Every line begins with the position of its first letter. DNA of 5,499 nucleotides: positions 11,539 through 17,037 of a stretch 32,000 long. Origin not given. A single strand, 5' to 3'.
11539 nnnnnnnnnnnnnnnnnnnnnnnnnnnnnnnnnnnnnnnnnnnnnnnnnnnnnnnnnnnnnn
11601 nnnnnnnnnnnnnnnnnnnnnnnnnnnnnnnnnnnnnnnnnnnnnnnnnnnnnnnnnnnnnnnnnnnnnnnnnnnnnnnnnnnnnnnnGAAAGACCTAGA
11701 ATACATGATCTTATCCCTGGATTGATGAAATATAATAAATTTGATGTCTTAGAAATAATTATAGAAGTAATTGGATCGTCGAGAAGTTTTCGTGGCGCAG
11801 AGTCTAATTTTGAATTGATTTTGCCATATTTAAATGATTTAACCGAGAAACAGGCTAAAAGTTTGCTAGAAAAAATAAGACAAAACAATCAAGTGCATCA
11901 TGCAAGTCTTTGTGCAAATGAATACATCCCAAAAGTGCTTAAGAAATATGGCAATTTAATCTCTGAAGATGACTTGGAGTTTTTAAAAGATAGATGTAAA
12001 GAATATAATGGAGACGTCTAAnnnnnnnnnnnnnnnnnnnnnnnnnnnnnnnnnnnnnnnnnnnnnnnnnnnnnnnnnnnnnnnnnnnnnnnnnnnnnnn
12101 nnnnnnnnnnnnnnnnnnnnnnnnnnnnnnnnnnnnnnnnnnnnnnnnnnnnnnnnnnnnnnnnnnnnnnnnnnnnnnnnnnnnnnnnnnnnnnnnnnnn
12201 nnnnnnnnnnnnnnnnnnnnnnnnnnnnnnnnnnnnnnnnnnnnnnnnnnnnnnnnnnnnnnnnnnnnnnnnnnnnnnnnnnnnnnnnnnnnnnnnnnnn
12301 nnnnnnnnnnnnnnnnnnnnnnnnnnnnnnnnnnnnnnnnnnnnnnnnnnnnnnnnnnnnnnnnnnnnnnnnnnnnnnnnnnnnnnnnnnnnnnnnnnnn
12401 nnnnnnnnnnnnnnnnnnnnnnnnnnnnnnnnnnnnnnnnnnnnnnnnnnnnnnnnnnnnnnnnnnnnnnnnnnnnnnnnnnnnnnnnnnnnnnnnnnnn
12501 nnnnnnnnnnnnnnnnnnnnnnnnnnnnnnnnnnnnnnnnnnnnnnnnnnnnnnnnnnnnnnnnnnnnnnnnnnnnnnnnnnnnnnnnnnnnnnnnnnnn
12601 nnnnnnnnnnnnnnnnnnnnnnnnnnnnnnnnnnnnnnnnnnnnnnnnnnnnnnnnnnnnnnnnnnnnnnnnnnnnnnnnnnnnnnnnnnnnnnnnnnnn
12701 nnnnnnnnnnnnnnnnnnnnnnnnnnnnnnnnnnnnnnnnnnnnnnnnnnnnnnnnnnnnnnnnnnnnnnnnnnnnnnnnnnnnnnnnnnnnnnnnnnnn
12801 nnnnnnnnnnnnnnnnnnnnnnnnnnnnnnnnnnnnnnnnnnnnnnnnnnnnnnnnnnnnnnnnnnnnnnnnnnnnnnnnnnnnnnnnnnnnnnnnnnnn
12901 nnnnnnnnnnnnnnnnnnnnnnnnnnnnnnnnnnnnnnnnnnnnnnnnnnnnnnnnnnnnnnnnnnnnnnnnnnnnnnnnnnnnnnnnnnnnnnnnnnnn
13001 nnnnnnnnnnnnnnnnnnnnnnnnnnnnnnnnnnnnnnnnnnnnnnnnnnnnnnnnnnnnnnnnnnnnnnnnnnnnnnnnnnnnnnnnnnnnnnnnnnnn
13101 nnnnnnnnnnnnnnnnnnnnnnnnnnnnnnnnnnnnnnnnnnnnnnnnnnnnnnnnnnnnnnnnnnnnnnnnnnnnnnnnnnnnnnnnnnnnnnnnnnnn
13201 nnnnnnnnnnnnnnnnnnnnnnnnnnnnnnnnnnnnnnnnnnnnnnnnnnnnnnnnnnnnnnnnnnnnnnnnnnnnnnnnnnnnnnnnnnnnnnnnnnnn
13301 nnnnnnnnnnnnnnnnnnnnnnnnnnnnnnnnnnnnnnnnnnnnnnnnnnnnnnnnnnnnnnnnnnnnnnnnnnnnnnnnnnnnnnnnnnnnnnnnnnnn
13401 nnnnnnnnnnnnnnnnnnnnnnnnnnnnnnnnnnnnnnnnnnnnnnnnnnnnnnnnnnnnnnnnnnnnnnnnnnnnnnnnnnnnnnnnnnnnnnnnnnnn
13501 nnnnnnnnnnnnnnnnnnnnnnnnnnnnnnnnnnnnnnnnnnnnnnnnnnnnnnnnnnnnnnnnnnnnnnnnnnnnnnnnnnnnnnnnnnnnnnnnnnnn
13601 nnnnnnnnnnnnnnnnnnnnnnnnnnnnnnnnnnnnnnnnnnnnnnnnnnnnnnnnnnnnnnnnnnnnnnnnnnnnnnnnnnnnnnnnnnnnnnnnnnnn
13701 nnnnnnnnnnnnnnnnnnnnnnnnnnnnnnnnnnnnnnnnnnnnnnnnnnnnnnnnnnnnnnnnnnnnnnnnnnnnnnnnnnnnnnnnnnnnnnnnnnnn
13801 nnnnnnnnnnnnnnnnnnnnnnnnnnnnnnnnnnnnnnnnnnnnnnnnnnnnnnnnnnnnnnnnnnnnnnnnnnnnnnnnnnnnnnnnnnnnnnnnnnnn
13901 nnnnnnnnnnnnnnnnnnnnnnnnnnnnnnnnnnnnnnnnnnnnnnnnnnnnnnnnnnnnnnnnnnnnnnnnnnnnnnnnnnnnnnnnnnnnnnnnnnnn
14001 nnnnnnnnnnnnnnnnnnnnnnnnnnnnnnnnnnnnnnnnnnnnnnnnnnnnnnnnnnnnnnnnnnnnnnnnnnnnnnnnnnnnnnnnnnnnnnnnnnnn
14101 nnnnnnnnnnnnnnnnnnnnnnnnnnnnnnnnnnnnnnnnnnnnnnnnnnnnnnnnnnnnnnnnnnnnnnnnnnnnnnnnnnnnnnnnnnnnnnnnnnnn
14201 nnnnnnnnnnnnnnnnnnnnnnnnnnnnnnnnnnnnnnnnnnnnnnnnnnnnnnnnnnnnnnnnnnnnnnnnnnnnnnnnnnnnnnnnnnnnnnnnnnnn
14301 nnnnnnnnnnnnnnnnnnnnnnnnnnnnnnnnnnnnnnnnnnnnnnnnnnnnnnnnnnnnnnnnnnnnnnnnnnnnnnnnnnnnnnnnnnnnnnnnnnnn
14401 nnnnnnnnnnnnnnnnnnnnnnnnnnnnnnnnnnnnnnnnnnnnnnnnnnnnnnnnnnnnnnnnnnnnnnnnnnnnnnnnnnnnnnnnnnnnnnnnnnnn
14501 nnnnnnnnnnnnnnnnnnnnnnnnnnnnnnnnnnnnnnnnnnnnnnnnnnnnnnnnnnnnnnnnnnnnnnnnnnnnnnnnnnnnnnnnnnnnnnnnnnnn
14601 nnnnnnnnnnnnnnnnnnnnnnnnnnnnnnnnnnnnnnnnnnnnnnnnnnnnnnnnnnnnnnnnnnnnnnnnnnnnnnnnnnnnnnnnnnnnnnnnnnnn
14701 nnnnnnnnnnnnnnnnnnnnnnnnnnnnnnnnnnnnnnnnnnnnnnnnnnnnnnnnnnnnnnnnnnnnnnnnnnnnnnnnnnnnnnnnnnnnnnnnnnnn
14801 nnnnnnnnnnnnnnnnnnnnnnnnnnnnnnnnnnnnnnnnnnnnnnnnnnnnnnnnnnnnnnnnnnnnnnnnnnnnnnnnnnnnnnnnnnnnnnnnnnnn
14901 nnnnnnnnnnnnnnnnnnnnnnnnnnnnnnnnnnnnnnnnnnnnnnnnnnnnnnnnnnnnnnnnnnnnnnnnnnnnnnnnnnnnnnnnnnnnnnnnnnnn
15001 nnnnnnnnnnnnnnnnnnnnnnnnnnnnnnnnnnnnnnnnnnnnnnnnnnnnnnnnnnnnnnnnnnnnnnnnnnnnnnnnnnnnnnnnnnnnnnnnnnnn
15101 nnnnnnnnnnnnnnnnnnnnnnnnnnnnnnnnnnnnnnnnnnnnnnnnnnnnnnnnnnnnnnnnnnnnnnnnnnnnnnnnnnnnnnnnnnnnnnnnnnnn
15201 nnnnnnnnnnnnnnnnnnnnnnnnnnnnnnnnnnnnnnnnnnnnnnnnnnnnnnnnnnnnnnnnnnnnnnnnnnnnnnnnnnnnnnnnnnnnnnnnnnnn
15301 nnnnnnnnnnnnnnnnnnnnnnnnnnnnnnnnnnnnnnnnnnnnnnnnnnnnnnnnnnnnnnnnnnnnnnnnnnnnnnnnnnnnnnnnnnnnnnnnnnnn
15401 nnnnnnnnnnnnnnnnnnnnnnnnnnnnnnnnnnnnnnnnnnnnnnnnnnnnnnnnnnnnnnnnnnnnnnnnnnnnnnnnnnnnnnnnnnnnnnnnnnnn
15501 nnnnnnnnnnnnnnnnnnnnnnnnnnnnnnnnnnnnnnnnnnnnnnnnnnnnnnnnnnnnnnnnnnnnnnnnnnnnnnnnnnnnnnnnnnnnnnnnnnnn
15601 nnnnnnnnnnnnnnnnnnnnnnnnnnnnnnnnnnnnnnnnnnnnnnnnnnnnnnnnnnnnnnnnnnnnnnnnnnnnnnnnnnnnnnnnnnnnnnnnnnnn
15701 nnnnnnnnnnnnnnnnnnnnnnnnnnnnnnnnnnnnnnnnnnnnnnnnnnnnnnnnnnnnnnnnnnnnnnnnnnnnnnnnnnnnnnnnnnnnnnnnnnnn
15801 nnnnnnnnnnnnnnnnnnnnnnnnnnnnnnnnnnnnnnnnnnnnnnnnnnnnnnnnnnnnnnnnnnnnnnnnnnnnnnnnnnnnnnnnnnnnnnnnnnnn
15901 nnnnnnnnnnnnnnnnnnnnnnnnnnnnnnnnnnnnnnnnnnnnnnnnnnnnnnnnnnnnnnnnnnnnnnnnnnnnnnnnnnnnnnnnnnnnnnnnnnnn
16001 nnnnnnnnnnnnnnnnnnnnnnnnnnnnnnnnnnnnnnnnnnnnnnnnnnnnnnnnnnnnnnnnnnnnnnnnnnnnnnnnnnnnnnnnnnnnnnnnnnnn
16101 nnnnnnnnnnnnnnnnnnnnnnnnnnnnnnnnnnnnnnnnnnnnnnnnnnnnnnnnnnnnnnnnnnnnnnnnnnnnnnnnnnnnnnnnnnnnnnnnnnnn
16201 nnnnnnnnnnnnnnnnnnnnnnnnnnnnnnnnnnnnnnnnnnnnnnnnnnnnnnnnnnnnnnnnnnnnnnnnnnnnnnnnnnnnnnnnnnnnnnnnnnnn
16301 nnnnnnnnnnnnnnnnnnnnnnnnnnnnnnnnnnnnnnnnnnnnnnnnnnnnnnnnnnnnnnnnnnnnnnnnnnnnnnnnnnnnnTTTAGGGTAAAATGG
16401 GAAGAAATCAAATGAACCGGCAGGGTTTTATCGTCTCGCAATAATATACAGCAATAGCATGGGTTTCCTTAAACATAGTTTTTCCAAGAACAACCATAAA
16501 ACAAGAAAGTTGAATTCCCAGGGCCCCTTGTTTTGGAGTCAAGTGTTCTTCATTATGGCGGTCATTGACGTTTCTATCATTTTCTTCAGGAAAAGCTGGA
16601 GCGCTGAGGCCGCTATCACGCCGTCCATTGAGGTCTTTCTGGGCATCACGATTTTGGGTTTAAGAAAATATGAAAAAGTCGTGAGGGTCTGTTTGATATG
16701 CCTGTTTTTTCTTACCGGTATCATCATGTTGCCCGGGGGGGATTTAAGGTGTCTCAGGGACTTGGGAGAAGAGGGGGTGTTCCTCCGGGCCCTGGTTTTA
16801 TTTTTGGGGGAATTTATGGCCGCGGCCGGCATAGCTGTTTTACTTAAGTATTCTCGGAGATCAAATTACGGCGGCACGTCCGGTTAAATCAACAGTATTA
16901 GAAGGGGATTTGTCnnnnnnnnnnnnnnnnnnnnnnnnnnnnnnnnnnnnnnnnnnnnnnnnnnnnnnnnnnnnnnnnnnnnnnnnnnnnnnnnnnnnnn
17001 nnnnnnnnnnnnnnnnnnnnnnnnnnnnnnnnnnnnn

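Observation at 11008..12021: TIR protein with intact catalytic Glu flanked by two unassigned domains, as a single-gene cassette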

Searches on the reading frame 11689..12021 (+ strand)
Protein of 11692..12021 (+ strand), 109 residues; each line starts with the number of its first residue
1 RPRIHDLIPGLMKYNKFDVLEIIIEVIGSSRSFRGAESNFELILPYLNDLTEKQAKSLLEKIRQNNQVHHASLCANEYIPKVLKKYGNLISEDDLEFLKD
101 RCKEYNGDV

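Call 36: search_protein_families(library=ncbifam, proteins=[window:11692-12021:+], max_evalue=1)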
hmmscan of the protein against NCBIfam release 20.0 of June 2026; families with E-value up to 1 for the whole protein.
window:11692-12021:+ (109 aa): 0 families

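Call 41: search_solved_structures(query=A3, max_evalue=10, show_alignments=3)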
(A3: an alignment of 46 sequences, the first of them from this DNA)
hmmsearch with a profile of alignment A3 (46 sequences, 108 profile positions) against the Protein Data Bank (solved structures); distinct sequences matched with E-value up to 10: 7.
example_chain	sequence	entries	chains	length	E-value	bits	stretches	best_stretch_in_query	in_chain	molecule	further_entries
9wwz_A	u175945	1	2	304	0.032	17.3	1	27-70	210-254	Dandelion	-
9wxf_A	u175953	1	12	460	0.057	16.5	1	27-70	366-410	Dandelion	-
7vg7_B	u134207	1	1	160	0.2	14.7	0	15-67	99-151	Uteroglobin,PB1m6A9 peptide,Uteroglobin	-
2lm0_A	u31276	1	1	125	0.25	14.4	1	68-104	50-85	AF4/FMR2 family member 1/Protein AF-9 chimera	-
7vf3_B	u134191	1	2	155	0.34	14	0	15-65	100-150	Uteroglobin,PB1m7 peptide,Uteroglobin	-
1w33_A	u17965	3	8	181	0.42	13.7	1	19-88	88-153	BBCRASP-1 | COMPLEMENT REGULATOR-ACQUIRING SURFACE PROTEIN 1 (CRASP-1)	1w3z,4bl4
5a2u_A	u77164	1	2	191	0.48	13.5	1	19-88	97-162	COMPLEMENT REGULATOR ACQUIRING PROTEIN 1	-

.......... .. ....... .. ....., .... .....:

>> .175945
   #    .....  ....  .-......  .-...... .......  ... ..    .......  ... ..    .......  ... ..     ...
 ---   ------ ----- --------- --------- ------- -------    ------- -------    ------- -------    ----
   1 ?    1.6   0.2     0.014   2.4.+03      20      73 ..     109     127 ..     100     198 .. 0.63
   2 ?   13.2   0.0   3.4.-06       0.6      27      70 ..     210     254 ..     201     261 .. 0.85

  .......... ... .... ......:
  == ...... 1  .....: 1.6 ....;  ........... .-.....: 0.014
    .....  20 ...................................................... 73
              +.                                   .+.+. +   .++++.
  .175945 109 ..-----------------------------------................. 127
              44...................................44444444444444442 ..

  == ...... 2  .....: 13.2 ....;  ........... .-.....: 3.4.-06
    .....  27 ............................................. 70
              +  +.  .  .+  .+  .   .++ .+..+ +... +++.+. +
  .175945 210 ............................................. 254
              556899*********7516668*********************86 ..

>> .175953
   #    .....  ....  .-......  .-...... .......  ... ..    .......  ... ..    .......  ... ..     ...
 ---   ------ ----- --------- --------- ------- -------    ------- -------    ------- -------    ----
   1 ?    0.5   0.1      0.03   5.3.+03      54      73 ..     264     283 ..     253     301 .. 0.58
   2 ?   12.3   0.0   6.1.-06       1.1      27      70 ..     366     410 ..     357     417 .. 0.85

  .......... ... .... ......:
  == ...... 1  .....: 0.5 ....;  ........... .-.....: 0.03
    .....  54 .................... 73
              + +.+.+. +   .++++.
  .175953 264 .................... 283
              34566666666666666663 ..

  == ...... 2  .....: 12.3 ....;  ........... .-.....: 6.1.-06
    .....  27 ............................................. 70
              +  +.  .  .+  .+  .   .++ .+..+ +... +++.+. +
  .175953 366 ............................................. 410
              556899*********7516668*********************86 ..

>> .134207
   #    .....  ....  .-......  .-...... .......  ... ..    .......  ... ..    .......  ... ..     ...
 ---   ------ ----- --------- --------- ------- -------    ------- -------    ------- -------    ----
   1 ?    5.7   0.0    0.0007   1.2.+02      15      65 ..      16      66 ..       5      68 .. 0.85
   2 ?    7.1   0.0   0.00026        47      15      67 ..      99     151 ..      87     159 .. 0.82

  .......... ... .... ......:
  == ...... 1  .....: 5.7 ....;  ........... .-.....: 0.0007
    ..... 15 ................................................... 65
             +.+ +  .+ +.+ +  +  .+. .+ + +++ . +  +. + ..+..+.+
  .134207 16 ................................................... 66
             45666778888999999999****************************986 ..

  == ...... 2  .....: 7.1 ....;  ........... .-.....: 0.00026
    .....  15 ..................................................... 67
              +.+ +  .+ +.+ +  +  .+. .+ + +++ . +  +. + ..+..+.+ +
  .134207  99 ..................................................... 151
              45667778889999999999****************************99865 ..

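Call 42: find_homologous_proteins(query=A3, max_evalue=0.001)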
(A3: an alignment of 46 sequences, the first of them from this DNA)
Query A3 (46 sequences) (110 aa, profile of the alignment): 18 proteins with E <= 0.001 among 604 candidates.
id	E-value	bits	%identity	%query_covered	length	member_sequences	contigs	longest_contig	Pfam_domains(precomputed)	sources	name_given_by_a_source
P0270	4.3e-42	160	55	93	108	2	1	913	-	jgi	jgi:hypothetical protein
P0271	9.0e-37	143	51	100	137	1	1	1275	-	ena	-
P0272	2.1e-35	139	38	96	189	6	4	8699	-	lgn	-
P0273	9.2e-34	133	43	95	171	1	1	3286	-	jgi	jgi:hypothetical protein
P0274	2.1e-33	132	42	96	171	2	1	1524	-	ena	-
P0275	9.2e-32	127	42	88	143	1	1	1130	-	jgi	-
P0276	3.7e-31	125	50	95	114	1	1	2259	-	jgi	jgi:hypothetical protein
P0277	6.4e-31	124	42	86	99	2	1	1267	-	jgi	jgi:hypothetical protein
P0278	1.1e-29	120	46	76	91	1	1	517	-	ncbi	-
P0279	1.4e-27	113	40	85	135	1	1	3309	-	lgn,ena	-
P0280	1.7e-27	113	36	98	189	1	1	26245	-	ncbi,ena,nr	ncbi:MAG TPA: hypothetical protein VLN61_09090 [Pseudolabrys sp.]|nr:hypothetical protein [Pseudolab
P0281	1.1e-26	111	34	97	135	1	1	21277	-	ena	-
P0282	1.1e-26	111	36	97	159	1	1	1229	-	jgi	jgi:hypothetical protein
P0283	6.3e-24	102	35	83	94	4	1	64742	-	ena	-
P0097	8.9e-24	101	55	66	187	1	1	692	PF01582.26,PF13676.12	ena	-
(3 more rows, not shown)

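Call 51: predict_structure(alignment_id=A3)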
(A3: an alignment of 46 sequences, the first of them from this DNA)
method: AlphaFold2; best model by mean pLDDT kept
length: 110 residues; sequences in the alignment: 46
mean_pLDDT: 95.7   pTM: 0.87
mean pLDDT of the five models: 95.7, 94.9, 94.6, 94.5, 92.6
residues with pLDDT >= 90: 97; 70-90: 12; 50-70: 1; < 50: 0
segments of 3 or more residues with pLDDT < 50: none
pLDDT, mean of each block of 10 residues (from residue 1): 80 92 98 98 97 98 98 98 98 98 96
secondary structure, 60 per line:
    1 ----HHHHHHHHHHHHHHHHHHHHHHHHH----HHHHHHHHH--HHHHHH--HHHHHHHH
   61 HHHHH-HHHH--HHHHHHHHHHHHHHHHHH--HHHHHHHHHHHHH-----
elements in order: H5-29 H34-42 H45-50 H53-65 H67-70 H73-90 H93-105

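Call 55: fold_search(model_id=the predicted structure, library=pdb)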
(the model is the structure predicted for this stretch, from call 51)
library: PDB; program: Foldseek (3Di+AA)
matches with E <= 10: 529; with E <= 0.001: 0
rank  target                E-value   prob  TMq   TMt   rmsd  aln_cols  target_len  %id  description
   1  9k7u_A                2.3e-01  0.44  0.28  0.25  10.1       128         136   12  Crystal structure of designed zinc-induced heterodimer Heter-Zn2-HEHE-22 (released 2025-10-29)
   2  5h78_A                3.3e-01  0.44  0.31  0.21   9.6       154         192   10  Crystal structure of the PKA-DHR14 fusion protein (released 2017-06-28)
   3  1pc2_MODEL_1_A        4.3e-01  0.66  0.41  0.32   7.8       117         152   10  Solution structure of human mitochondria fission protein Fis1 (released 2003-12-09)
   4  8kc4                  6.4e-01  0.66  0.43  0.34   8.3       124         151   12  De novo design protein -NA05 (released 2024-08-07)
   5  2ion                  6.4e-01  0.35  0.32  0.29   7.4       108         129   18  Crystal structure of the C-terminal MA3 domain of Pdcd4 (mouse); form2 (released 2006-11-14)
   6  5woz_MODEL_1_A        6.7e-01  0.51  0.40  0.36   6.7       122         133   11  NMR solution structure of Rtt103 (RTT) protein using two 4D-spectra (released 2018-02-07)
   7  8gym_TF               6.7e-01  0.33  0.33  0.20   9.1       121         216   17  Cryo-EM structure of Tetrahymena thermophila respiratory mega-complex MC IV2+(I+III2+II)2 (released 2023-06-14)
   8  8xxn_CD               6.7e-01  0.33  0.32  0.15   7.4       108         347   18  Cryo-EM structure of the human 43S ribosome with PDCD4 (released 2024-05-01)
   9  6ez4_MODEL_1_A        7.1e-01  0.38  0.35  0.30  10.6       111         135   17  NMR structure of the C-terminal domain of the human RPAP3 protein (released 2018-04-18)
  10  2ios                  7.5e-01  0.41  0.35  0.32   7.1       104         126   16  Crystal structure of the C-terminal MA3 domain of Pdcd4 (mouse); form 3 (released 2006-11-14)
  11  8g9j                  8.3e-01  0.18  0.25  0.15  13.4       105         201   15  Geometrically programmable nanomaterial construction using regularized protein building blocks (released 2024-03-13)
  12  5cwh                  9.2e-01  0.77  0.52  0.39   5.6       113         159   18  Crystal structure of de novo designed helical repeat protein DHR14 (released 2015-12-16)
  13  3jxz_A                9.2e-01  0.66  0.49  0.29   6.0       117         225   14  Bacillus cereus Alkylpurine DNA Glycosylase AlkD Bound to DNA Containing an Abasic Site (across from T) (released 2010-09-22)
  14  5h7c_A                1.0e+00  0.47  0.40  0.15   8.9       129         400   10  Crystal structure of a repeat protein with two Protein A-DHR14 repeat modules (released 2017-06-28)
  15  3q0q_A                1.0e+00  0.21  0.30  0.13  11.0       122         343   16  Crystal structure of the PUMILIO-homology domain from Human PUMILIO2 in complex with p38alpha NREa (released 2011-03-16)
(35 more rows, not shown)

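Call 106: fold_search(model_id=the predicted structure, library=viral)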
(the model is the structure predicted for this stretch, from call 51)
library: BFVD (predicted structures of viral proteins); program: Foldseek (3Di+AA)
matches with E <= 10: 422; with E <= 0.001: 0
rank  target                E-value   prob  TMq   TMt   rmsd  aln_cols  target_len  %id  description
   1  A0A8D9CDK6            3.7e-01  0.51  0.34  0.17   7.7       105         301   12  Putative lysozyme family protein [uncultured marine phage]
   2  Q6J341                3.9e-01  0.69  0.41  0.43   6.5       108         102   16  Ankyrin-like [Vaccinia virus (strain Ankara)]
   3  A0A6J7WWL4            5.1e-01  0.20  0.25  0.11  10.4       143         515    8  Uncharacterized protein [uncultured Caudovirales phage]
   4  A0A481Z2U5            5.3e-01  0.35  0.34  0.13   9.8       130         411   17  Uncharacterized protein [Pithovirus LCPAC101]
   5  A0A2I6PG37            6.2e-01  0.30  0.31  0.08  15.4       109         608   17  (no name in the UniProt tables at hand)
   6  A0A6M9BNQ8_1          6.2e-01  0.25  0.31  0.07   9.0       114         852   12  Genome polyprotein (Fragment) [Forsythia suspensa picorna-like virus]
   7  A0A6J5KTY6            7.6e-01  0.44  0.38  0.13   7.4        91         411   14  OmpA-like domain-containing protein [uncultured Caudovirales phage]
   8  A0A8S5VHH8            7.6e-01  0.15  0.27  0.13  11.4       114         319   17  Uncharacterized protein [Myoviridae sp. ctkfK18]
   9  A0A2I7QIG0            7.6e-01  0.09  0.19  0.18  15.0       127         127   15  (no name in the UniProt tables at hand)
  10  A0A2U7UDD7            8.5e-01  0.60  0.48  0.13   7.7       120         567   14  F-box domain containing protein [Pandoravirus neocaledonia]
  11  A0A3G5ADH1            1.0e+00  0.38  0.40  0.19   8.3       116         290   16  Ankyrin repeat protein [Satyrvirus sp.]
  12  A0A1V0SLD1            1.0e+00  0.23  0.33  0.15  12.1       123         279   10  Uncharacterized protein [Klosneuvirus KNV1]
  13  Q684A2                1.0e+00  0.13  0.26  0.25  13.0       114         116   13  (no name in the UniProt tables at hand)
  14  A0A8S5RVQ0            1.1e+00  0.11  0.26  0.22  12.6       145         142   12  Uncharacterized protein [Siphoviridae sp. ctHip2]
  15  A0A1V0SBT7            1.1e+00  0.28  0.32  0.13  10.4       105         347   14  BTB/POZ domain protein [Catovirus CTV1]
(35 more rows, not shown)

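Call 108: search_protein_families(library=padloc, proteins=[window:11689-12018:+], max_evalue=10)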
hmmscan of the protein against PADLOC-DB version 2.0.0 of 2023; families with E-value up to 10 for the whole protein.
window:11689-12018:+ (110 aa): 1 family
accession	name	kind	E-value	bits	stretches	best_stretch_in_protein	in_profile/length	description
PDLC04108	PD-T7-3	-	2.6e-09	34.8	1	19-91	344-416/432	-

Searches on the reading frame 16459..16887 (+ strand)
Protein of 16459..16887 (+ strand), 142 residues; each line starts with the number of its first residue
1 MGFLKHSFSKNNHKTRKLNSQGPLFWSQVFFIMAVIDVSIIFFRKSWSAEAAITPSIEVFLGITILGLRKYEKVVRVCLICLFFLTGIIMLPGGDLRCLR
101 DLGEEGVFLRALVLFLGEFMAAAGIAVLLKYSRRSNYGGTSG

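Call 6: search_protein_families(library=pfam, proteins=[window:16459-16887:+], max_evalue=0.01)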
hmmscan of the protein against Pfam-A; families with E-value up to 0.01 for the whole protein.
window:16459-16887:+ (142 aa): 0 families

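Call 111: search_protein_families(library=padloc, proteins=[window:16459-16887:+], max_evalue=0.1)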
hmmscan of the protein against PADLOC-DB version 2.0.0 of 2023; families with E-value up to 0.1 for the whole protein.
window:16459-16887:+ (142 aa): 0 families
